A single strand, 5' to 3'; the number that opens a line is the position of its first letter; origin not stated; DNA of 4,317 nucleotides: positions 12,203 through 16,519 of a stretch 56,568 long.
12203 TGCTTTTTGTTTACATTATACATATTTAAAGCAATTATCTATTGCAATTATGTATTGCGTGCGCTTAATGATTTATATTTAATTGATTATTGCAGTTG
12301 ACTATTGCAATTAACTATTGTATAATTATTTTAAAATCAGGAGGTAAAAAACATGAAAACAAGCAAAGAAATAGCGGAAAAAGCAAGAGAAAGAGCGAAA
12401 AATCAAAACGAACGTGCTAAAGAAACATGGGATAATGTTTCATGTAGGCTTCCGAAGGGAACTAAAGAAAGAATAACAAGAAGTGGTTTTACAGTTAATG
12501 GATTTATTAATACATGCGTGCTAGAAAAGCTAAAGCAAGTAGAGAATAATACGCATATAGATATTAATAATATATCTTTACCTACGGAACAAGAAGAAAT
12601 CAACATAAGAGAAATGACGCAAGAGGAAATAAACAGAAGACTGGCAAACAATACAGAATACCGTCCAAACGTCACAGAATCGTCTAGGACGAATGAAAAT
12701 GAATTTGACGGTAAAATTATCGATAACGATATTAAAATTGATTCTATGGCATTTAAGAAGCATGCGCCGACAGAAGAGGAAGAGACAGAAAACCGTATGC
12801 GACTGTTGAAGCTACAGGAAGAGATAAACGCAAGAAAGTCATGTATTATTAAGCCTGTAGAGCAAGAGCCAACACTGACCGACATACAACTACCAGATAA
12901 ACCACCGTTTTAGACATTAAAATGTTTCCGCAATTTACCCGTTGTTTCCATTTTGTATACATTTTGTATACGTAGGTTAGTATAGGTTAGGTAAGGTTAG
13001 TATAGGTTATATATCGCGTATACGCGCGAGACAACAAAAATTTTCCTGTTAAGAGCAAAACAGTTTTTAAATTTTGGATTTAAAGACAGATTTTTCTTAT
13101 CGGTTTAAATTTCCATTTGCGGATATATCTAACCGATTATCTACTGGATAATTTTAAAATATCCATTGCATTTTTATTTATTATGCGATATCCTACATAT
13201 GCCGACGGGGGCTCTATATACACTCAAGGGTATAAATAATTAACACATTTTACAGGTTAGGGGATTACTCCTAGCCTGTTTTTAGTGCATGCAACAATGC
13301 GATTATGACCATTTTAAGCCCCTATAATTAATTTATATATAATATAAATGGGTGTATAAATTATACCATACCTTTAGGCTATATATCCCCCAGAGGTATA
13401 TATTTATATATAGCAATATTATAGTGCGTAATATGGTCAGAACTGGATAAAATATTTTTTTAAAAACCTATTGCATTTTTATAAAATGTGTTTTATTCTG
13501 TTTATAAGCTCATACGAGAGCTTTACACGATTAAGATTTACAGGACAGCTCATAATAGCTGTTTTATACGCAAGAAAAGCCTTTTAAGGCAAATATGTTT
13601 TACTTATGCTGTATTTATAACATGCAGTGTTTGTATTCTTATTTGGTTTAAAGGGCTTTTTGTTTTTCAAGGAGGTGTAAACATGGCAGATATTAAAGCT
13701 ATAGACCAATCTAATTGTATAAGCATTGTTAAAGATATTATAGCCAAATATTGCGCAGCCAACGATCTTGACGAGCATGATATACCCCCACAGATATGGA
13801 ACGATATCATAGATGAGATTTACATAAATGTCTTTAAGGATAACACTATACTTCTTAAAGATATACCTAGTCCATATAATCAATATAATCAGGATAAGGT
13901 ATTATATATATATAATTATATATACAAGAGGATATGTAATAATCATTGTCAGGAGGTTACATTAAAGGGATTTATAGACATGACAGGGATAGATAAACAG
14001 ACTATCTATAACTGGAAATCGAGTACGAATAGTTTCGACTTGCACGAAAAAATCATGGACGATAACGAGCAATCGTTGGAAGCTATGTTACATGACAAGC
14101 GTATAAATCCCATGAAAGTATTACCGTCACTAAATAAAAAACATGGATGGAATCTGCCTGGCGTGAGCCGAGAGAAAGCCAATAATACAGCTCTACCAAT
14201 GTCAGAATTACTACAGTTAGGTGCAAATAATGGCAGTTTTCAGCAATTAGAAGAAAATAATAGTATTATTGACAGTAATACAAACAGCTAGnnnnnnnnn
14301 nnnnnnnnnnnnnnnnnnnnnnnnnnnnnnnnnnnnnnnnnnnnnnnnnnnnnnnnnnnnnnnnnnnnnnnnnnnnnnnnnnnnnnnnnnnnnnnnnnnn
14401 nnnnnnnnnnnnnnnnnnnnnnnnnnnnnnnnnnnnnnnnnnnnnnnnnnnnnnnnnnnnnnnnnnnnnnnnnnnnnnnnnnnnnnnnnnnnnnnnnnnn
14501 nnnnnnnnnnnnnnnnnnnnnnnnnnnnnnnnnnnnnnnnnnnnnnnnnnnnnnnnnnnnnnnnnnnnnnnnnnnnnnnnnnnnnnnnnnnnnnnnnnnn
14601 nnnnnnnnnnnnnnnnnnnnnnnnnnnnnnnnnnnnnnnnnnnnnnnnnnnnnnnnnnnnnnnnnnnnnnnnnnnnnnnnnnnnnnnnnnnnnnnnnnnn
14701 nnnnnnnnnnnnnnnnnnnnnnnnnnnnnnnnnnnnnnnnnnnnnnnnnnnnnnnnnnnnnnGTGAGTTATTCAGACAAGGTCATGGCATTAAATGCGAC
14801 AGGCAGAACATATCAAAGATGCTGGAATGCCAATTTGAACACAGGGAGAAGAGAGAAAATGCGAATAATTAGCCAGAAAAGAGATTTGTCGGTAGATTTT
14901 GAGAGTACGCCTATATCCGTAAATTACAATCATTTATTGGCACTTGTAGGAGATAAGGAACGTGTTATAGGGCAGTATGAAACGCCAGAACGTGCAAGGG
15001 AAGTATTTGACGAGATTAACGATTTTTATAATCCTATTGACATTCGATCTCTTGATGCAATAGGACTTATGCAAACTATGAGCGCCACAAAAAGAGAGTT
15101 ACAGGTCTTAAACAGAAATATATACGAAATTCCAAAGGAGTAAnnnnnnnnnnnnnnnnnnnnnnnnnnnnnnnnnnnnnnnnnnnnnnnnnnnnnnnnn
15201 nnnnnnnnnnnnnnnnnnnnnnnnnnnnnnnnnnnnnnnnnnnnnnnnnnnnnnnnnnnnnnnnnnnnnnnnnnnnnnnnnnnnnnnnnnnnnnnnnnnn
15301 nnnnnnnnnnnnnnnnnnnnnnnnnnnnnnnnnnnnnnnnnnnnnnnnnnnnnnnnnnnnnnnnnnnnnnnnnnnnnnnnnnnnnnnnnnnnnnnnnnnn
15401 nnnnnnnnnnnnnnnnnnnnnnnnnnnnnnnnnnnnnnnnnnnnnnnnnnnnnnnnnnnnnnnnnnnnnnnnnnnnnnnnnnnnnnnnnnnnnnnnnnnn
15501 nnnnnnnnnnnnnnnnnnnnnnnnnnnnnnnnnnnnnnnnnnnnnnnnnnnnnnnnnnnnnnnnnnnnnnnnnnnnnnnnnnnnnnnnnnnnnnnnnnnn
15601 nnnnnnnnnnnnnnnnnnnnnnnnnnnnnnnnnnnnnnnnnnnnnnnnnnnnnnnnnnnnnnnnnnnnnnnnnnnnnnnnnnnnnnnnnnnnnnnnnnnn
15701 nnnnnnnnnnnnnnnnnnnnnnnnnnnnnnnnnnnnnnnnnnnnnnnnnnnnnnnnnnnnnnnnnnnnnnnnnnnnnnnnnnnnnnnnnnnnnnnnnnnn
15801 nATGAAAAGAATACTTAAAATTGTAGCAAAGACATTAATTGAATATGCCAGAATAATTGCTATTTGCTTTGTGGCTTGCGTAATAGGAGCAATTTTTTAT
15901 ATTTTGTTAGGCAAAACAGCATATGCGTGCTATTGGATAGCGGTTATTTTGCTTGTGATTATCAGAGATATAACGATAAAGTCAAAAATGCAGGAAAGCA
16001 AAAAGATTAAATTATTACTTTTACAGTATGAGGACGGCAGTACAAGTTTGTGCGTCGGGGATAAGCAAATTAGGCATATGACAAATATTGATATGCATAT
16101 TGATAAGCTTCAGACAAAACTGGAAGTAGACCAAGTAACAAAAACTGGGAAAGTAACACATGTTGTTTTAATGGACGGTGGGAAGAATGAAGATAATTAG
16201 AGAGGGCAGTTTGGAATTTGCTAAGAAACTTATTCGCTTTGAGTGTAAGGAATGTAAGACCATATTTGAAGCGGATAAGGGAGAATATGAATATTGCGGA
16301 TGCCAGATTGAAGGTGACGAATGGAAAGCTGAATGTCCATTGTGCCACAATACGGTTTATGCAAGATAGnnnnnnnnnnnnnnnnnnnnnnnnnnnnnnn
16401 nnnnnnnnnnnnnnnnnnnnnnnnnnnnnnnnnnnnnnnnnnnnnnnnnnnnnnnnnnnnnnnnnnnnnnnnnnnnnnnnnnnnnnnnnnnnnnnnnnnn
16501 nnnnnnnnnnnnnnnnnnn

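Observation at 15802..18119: LemA-centred five-gene membrane cassette inside the packaging module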

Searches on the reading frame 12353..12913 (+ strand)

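Call 36: search_protein_families(library=phrogs, proteins=[window:12353-12913:+], max_evalue=0.001)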
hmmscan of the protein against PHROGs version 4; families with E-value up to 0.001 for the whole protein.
window:12353-12913:+ (186 aa): 1 family
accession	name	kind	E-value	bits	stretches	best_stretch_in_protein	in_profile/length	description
phrog_13890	-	unknown function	3.3e-07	31.2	1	12-64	3-59/73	-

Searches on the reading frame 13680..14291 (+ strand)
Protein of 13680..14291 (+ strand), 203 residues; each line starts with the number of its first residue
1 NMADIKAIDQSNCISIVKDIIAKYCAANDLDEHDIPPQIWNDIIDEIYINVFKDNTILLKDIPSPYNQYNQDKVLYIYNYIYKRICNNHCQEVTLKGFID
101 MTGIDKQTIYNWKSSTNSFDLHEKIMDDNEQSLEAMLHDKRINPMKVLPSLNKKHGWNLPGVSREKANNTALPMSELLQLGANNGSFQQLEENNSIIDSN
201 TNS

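Call 5: search_protein_families(library=pfam, proteins=[window:13680-14291:+], max_evalue=0.1)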
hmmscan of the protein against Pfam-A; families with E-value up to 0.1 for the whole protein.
window:13680-14291:+ (203 aa): 2 families
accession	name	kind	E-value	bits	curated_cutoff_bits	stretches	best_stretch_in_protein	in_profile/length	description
PF16677.11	GP3_package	-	0.013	16.1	29.4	1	82-158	19-100/105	DNA-packaging protein gp3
PF16805.11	Trans_coact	-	0.043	14.1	25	0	5-57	12-63/73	Phage late-transcription coactivator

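Call 6: search_protein_families(library=phrogs, proteins=[window:13680-14291:+], max_evalue=0.01)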
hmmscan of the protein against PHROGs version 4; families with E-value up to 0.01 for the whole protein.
window:13680-14291:+ (203 aa): 1 family
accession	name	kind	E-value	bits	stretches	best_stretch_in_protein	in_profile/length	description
phrog_14918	-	unknown function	0.0092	17.1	0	97-131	21-53/81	-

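Call 8: search_protein_families(library=padloc, proteins=[window:13680-14291:+], max_evalue=0.1)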
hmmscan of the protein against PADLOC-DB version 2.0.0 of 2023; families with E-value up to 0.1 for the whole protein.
window:13680-14291:+ (203 aa): 0 families

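Call 9: search_protein_families(library=ncbifam, proteins=[window:13680-14291:+], max_evalue=0.1)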
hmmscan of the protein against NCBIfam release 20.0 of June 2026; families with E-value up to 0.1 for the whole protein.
window:13680-14291:+ (203 aa): 0 families

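Call 71: search_solved_structures(query=window:13683-14291:+, max_evalue=10)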
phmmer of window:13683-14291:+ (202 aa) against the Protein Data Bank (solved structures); distinct sequences matched with E-value up to 10: 2.
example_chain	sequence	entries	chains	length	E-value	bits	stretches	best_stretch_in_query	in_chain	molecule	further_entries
4uss_A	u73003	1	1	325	0.43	13.5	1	21-70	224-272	GLUTATHIONYL HYDROQUINONE REDUCTASE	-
7w2o_C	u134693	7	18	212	1.8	11.5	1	90-141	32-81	Probable transcriptional regulator | TetR family transcriptional regulator | Putative transcriptional regulator, TetR family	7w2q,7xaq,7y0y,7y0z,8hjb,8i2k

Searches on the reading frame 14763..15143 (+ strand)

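Call 5: search_protein_families(library=pfam, proteins=[window:14763-15143:+], max_evalue=0.1)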
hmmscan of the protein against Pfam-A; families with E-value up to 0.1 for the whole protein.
window:14763-15143:+ (126 aa): 1 family
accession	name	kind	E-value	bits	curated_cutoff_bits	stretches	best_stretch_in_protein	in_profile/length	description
PF24024.1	DUF7336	-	0.089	13.1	25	0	65-96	14-45/60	Domain of unknown function (DUF7336)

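Call 6: search_protein_families(library=phrogs, proteins=[window:14763-15143:+], max_evalue=0.01)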
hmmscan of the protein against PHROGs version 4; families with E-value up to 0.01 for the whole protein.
window:14763-15143:+ (126 aa): 2 families
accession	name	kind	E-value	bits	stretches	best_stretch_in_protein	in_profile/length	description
phrog_4601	-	unknown function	5.1e-05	24.6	1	37-90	6-59/85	-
phrog_25456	-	unknown function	0.00013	23.3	1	33-102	1-73/109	-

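Call 8: search_protein_families(library=padloc, proteins=[window:14763-15143:+], max_evalue=0.1)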
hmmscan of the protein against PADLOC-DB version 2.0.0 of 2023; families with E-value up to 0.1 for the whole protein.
window:14763-15143:+ (126 aa): 0 families

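Call 9: search_protein_families(library=ncbifam, proteins=[window:14763-15143:+], max_evalue=0.1)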
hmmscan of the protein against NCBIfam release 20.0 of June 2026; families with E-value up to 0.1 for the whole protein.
window:14763-15143:+ (126 aa): 0 families

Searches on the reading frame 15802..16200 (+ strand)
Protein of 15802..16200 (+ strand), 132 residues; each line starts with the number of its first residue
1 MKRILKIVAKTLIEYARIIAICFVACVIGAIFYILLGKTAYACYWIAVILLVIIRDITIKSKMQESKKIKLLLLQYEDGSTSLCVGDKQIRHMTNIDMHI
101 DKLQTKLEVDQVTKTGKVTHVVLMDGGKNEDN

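Call 5: search_protein_families(library=pfam, proteins=[window:15802-16200:+], max_evalue=0.1)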
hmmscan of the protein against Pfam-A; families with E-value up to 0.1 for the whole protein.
window:15802-16200:+ (132 aa): 0 families

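Call 6: search_protein_families(library=phrogs, proteins=[window:15802-16200:+], max_evalue=0.01)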
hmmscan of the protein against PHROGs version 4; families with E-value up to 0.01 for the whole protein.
window:15802-16200:+ (132 aa): 0 families

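Call 8: search_protein_families(library=padloc, proteins=[window:15802-16200:+], max_evalue=0.1)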
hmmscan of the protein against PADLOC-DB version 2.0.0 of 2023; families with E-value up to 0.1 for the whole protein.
window:15802-16200:+ (132 aa): 0 families

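Call 9: search_protein_families(library=ncbifam, proteins=[window:15802-16200:+], max_evalue=0.1)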
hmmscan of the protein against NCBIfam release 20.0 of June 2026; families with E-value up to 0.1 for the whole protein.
window:15802-16200:+ (132 aa): 0 families

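Call 74: find_homologous_proteins(query=window:15802-16200:+)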
Query window:15802-16200:+ (132 aa): 7 proteins with E <= 0.001 among 19 candidates.
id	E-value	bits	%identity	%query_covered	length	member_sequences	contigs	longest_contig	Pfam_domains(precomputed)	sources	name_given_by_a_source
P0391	1.2e-76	273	98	100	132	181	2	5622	-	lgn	-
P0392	1.8e-70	253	92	100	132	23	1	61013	-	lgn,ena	-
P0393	1.7e-67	243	87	98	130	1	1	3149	-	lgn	-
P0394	5.1e-67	242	87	100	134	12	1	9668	-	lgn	-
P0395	1.2e-64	234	83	100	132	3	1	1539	-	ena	-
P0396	6.0e-62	225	83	98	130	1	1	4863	-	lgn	-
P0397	3.9e-32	129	96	56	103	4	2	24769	-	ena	-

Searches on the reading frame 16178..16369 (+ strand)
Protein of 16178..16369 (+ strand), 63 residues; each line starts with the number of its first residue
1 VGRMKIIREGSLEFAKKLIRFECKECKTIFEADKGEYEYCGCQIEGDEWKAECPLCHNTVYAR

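Call 5: search_protein_families(library=pfam, proteins=[window:16178-16369:+], max_evalue=0.1)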
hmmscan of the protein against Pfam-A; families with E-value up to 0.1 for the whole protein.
window:16178-16369:+ (63 aa): 6 families
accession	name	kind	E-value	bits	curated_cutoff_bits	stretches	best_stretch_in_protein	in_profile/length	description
PF21349.2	RUBY_RBDX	-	0.0049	16.7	26.5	1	39-57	5-23/30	Rubrerythrin, rubredoxin-like domain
PF23455.1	DUF7129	-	0.01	16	30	0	19-43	10-36/45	Domain of unknown function (DUF7129)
PF18804.6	CxC3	-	0.015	15.5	26.6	1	16-43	41-68/113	CxC3 like cysteine cluster associated with KDZ transposases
PF01155.25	HypA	-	0.016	15.6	28.9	1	6-58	56-94/112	Hydrogenase/urease nickel incorporation, metallochaperone, hypA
PF23451.1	Zn_ribbon_PaaD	-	0.018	15.1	27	0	45-59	9-23/53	PaaD zinc beta ribbon domain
PF13717.11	Zn_ribbon_4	-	0.043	14.2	30.3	0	21-31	3-13/36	zinc-ribbon domain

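Call 6: search_protein_families(library=phrogs, proteins=[window:16178-16369:+], max_evalue=0.01)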
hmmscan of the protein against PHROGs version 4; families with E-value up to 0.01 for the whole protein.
window:16178-16369:+ (63 aa): 1 family
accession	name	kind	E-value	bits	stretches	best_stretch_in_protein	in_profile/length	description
phrog_2834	-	unknown function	8.2e-07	29.8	1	4-62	1-61/78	-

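Call 8: search_protein_families(library=padloc, proteins=[window:16178-16369:+], max_evalue=0.1)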
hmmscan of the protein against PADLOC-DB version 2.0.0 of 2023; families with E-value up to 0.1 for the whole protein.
window:16178-16369:+ (63 aa): 0 families

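Call 9: search_protein_families(library=ncbifam, proteins=[window:16178-16369:+], max_evalue=0.1)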
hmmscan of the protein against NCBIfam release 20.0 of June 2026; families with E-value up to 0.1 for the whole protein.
window:16178-16369:+ (63 aa): 5 families
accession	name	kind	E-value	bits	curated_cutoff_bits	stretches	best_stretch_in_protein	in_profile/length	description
NF001839.0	PRK00564.1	equivalog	0.0008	19.6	112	1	6-41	57-92/117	hydrogenase/urease nickel incorporation protein HypA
TIGR02098.1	MJ0042_CXXC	domain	0.0053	16.4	20.9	0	20-30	2-12/38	MJ0042-type zinc finger domain-containing protein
NF048018.1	IS256_N_4Cys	domain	0.0091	16.6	27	0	16-30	17-31/31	transposase-like zinc-binding domain-containing protein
TIGR00100.1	hypA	equivalog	0.064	13.3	88.1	0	6-58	56-95/116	hydrogenase maturation nickel metallochaperone HypA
TIGR02533.1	type_II_gspE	equivalog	0.099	11.3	630.25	0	14-61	374-423/486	type II secretion system ATPase GspE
